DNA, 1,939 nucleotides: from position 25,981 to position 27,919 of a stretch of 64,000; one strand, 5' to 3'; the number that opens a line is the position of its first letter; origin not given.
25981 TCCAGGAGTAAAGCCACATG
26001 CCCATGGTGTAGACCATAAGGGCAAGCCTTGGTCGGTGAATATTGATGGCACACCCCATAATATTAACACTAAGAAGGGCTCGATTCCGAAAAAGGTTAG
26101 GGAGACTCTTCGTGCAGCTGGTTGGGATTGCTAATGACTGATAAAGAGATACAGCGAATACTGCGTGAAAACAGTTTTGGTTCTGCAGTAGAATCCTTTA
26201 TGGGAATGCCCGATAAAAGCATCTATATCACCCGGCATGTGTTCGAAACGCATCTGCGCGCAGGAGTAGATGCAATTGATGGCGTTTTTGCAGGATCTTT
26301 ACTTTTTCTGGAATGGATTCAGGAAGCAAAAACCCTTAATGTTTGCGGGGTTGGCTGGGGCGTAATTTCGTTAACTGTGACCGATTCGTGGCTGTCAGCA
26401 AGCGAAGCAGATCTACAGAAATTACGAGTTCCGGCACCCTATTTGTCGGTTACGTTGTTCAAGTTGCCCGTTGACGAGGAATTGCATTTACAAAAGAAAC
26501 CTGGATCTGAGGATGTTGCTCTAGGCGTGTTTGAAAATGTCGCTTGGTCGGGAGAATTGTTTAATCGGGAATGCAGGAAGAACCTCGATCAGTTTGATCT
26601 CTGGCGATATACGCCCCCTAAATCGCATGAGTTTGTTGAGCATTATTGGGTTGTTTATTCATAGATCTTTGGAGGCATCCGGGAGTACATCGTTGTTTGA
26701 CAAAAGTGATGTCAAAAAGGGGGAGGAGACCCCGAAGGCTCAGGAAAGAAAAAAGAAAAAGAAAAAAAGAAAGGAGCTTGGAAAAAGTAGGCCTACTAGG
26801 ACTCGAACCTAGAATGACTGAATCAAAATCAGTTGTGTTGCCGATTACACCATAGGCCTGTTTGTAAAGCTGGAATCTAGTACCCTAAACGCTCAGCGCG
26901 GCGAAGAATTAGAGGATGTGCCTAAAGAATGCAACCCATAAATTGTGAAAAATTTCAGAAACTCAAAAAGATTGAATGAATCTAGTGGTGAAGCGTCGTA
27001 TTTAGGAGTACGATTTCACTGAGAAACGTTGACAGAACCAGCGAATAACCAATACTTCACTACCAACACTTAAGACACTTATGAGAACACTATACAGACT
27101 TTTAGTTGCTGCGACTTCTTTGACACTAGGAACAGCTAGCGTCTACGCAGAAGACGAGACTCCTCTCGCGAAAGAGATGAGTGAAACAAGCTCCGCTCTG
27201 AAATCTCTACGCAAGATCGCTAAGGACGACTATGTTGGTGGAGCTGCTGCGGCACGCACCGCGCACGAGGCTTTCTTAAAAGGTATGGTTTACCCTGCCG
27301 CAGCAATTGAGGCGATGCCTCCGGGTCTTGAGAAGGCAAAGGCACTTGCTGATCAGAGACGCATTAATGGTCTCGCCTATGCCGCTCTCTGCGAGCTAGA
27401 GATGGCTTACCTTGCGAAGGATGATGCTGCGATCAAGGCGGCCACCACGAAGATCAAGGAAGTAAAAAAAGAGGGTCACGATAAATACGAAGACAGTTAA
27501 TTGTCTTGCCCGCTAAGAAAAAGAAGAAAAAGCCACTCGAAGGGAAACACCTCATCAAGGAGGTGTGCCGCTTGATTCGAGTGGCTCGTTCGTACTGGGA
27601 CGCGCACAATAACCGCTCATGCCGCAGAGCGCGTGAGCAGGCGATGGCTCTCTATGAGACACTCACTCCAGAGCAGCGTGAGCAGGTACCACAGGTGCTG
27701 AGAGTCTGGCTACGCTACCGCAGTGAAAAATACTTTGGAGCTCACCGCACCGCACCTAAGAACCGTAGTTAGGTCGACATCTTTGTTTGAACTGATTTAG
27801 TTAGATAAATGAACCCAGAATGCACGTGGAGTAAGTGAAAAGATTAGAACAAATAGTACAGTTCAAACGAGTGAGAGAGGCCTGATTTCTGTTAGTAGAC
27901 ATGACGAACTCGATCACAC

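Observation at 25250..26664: Minimal signal peptide-Hint-toxin gene with coupled immunity gene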

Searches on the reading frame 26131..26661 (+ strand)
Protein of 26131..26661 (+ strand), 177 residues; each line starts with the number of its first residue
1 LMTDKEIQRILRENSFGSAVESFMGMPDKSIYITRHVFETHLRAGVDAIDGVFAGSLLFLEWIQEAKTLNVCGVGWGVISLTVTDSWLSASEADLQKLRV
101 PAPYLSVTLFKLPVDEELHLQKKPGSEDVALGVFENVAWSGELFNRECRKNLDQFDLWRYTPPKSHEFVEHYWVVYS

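Call 3: search_protein_families(library=pfam, proteins=[window:26131-26661:+], max_evalue=1)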
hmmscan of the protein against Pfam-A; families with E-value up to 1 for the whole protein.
window:26131-26661:+ (177 aa): 0 families

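Call 4: search_protein_families(library=ncbifam, proteins=[window:26131-26661:+], max_evalue=1)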
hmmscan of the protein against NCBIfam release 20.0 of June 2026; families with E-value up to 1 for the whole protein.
window:26131-26661:+ (177 aa): 0 families

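Call 10: find_homologous_proteins(query=window:26131-26661:+)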
Query window:26131-26661:+ (177 aa): 1 proteins with E <= 0.001 among 44 candidates.
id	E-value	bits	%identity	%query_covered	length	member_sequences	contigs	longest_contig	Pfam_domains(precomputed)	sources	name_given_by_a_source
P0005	2.2e-115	401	100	99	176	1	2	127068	-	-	-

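Call 71: predict_structure(alignment_id=A5)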
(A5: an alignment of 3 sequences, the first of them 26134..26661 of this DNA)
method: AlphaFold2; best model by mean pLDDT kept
length: 176 residues; sequences in the alignment: 3
mean_pLDDT: 59.1   pTM: 0.53
mean pLDDT of the five models: 59.1, 58.7, 58.6, 56.0, 56.0
residues with pLDDT >= 90: 0; 70-90: 73; 50-70: 35; < 50: 68
segments of 3 or more residues with pLDDT < 50: 39-43, 114-176
pLDDT, mean of each block of 10 residues (from residue 1): 62 80 77 65 58 75 73 71 79 78 77 43 32 32 41 39 34 36
secondary structure, 60 per line:
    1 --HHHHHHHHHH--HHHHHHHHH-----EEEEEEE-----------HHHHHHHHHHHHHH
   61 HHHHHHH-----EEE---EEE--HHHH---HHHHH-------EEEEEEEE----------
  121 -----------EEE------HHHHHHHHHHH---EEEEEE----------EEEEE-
elements in order: H3-12 H15-23 E29-35 H47-67 E73-75 E79-81 H84-87 H91-95 E103-110 E132-134 H141-151 E155-160 E171-175

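Call 75: fold_search(model_id=the predicted structure, library=pdb)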
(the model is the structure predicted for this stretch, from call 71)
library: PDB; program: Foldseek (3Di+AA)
matches with E <= 10: 161; with E <= 0.001: 0
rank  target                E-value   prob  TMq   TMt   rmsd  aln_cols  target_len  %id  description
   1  6yra_A                8.7e-01  0.04  0.16  0.06  14.8       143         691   10  Crystal structure of ATP-dependent caprolactamase from Pseudomonas jessenii (released 2021-04-21)
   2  3gfa_B                9.3e-01  0.06  0.20  0.18  13.8       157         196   11  Crystal structure of a putative nitroreductase in complex with fmn (cd3205) from clostridium difficile 630 at 1.35 A r (released 2009-03-17)
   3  5ko7_A                9.9e-01  0.04  0.16  0.15  12.9       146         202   14  Crystal structure of haliscomenobacter hydrossis iodotyrosine deiodinase (IYD) bound to FMN (released 2017-02-15)
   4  6gbd_MODEL_1_A        1.0e+00  0.06  0.17  0.23  14.2       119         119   15  Murine Protein Tyrosine Phosphatase PTPN13 PDZ3 Domain (released 2018-12-05)
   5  4kwc                  1.4e+00  0.12  0.25  0.18  10.5       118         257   13  Structure of the plantazolicin methyltransferase BpumL in complex with SAH (released 2013-07-24)
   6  4b0y                  1.6e+00  0.03  0.14  0.15  14.5       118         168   14  Determination of X-ray Structure of human SOUL by Molecular Replacement (released 2012-08-01)
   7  5dm1                  1.7e+00  0.10  0.24  0.18  10.6       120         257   14  Crystal structure of the plantazolicin methyltransferase BpumL in complex with monoazolic desmethylPZN analog and SAH (released 2015-09-23)
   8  8uc3_A                1.7e+00  0.04  0.22  0.21  14.0       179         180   13  Cryo-EM structure of the AlbAB cyclodipeptide oxidase enzyme filament (released 2024-05-15)
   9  3gfa_A                1.8e+00  0.04  0.20  0.18  13.8       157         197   12  Crystal structure of a putative nitroreductase in complex with fmn (cd3205) from clostridium difficile 630 at 1.35 A r (released 2009-03-17)
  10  4qvu                  1.9e+00  0.06  0.26  0.23  11.8       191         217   10  Crystal structure of a DUF4931 family protein (BCE0241) from Bacillus cereus ATCC 10987 at 2.65 A resolution (released 2014-08-06)
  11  9e5c_5p               1.9e+00  0.06  0.18  0.25  11.0       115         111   13  Cryo-EM structure of 96 nm repeat of microtubule doublet from T. brucei flagellum (released 2025-03-12)
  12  1unn_C                1.9e+00  0.04  0.16  0.23  11.5       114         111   12  Complex of beta-clamp processivity factor and little finger domain of PolIV (released 2003-11-06)
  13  7pc8_B                1.9e+00  0.02  0.15  0.08  11.9       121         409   13  The PDZ domain of SNTG1 complexed with the phosphomimetic mutant PDZ-binding motif of RSK1 (released 2022-04-20)
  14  9bwn                  2.2e+00  0.04  0.18  0.29   8.0        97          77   14  Nanoparticle Crystal Structure of a Thermostabilized Mutant Rv1498A Flavoprotein from Mycobacterium tuberculosis (released 2025-11-26)
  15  7w63_B                2.2e+00  0.04  0.20  0.11  13.1       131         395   11  Crystal structure of minor pilin TcpB from Vibrio cholerae (released 2022-11-09)
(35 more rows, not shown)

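Call 88: search_protein_families(library=padloc, proteins=[window:26134-26661:+], max_evalue=0.1)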
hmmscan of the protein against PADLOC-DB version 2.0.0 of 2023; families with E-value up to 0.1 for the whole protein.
window:26134-26661:+ (176 aa): 0 families

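Call 89: search_protein_families(library=phrogs, proteins=[window:26134-26661:+], max_evalue=0.1)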
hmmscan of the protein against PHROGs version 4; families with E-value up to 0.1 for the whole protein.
window:26134-26661:+ (176 aa): 0 families

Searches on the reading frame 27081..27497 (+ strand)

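Call 3: search_protein_families(library=pfam, proteins=[window:27081-27497:+], max_evalue=1)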
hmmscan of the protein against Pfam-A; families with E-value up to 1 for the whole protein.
window:27081-27497:+ (139 aa): 1 family
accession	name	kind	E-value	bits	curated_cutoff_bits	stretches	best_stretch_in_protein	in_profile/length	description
PF07361.16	Cytochrom_B562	-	0.072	14.1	30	0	74-136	38-101/102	Cytochrome b562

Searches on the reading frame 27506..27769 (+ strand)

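Call 3: search_protein_families(library=pfam, proteins=[window:27506-27769:+], max_evalue=1)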
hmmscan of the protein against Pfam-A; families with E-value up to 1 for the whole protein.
window:27506-27769:+ (88 aa): 2 families
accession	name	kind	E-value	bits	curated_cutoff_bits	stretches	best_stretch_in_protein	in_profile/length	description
PF23418.1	DUF7108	-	0.091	13.3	27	1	15-52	5-42/84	Domain of unknown function (DUF7108)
PF20869.2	FAM186A_PQQAQ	-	0.14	12.3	45.7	1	44-57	26-39/42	FAM186A, PQQAQ repeat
